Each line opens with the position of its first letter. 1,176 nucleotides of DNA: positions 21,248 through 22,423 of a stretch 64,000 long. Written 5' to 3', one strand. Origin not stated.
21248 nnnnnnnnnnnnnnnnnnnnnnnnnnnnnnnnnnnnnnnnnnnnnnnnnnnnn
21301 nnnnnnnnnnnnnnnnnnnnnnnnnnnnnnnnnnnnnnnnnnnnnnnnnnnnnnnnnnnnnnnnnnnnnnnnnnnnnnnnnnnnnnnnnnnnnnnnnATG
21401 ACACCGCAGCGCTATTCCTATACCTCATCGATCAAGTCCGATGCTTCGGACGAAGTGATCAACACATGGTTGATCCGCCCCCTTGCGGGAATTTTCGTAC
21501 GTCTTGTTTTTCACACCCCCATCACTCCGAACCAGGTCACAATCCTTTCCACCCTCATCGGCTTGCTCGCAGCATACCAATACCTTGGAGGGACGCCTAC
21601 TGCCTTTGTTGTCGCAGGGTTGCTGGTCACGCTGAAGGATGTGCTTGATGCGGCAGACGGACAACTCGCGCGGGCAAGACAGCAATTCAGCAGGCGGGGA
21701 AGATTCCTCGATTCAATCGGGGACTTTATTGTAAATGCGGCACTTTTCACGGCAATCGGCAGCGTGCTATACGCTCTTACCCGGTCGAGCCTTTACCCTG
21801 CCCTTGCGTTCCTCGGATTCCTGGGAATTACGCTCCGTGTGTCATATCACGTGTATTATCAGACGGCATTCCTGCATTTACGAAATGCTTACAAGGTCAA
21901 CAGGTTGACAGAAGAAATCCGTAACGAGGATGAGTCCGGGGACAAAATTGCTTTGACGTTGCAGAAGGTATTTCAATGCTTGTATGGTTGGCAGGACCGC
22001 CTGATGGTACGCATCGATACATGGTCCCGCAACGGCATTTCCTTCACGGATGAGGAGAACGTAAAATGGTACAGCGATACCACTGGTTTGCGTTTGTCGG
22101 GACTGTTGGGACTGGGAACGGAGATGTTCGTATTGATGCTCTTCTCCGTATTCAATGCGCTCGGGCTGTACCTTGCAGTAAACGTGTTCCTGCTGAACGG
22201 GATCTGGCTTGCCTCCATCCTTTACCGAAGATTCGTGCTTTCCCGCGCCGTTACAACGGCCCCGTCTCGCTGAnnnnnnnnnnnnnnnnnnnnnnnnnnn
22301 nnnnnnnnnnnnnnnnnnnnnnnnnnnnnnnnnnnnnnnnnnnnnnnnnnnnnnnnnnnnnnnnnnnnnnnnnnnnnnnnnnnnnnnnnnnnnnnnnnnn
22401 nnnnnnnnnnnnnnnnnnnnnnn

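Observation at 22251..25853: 1200-aa protein built around a ~745-residue proline-free E/R/K/A/Q helix, capped by TPR-like modules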

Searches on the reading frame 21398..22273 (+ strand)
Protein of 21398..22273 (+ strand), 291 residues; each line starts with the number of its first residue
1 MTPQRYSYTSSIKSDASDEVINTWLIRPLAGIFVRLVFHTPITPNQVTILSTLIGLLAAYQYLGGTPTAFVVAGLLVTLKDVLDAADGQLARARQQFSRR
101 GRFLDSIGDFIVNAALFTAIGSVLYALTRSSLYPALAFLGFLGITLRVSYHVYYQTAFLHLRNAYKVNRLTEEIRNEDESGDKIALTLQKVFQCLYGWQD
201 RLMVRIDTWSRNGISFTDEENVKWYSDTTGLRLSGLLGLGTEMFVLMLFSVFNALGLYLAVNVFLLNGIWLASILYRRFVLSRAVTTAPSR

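Call 14: search_protein_families(library=pfam, proteins=[window:21398-22273:+], max_evalue=0.001)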
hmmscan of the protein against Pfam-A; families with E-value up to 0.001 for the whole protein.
window:21398-22273:+ (291 aa): 1 family
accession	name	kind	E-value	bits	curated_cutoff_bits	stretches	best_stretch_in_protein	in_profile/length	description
PF01066.26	CDP-OH_P_transf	-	4.2e-12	47.1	22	1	43-138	3-86/152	CDP-alcohol phosphatidyltransferase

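Call 68: search_protein_families(library=ncbifam, proteins=[window:21398-22273:+], max_evalue=0.00001)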
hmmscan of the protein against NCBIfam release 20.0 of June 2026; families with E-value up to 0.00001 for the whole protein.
window:21398-22273:+ (291 aa): 3 families
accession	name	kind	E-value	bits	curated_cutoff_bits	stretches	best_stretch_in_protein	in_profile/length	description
NF041135.1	IPPtranDIPPsyn_Thcocales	equivalog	9.1e-17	61.1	580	1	11-208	221-403/419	bifunctional L-myo-inositol-1-phosphate cytidylyltransferase/CDP-L-myo-inositol myo-inositolphosphotransferase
NF040950.1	archin_ph_syn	equivalog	3.8e-16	59.5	180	1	35-140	17-119/191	archaetidylinositol phosphate synthase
NF045883.1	PIPSynth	equivalog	3.5e-12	46.4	170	1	25-150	10-129/197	phosphatidylinositol phosphate synthase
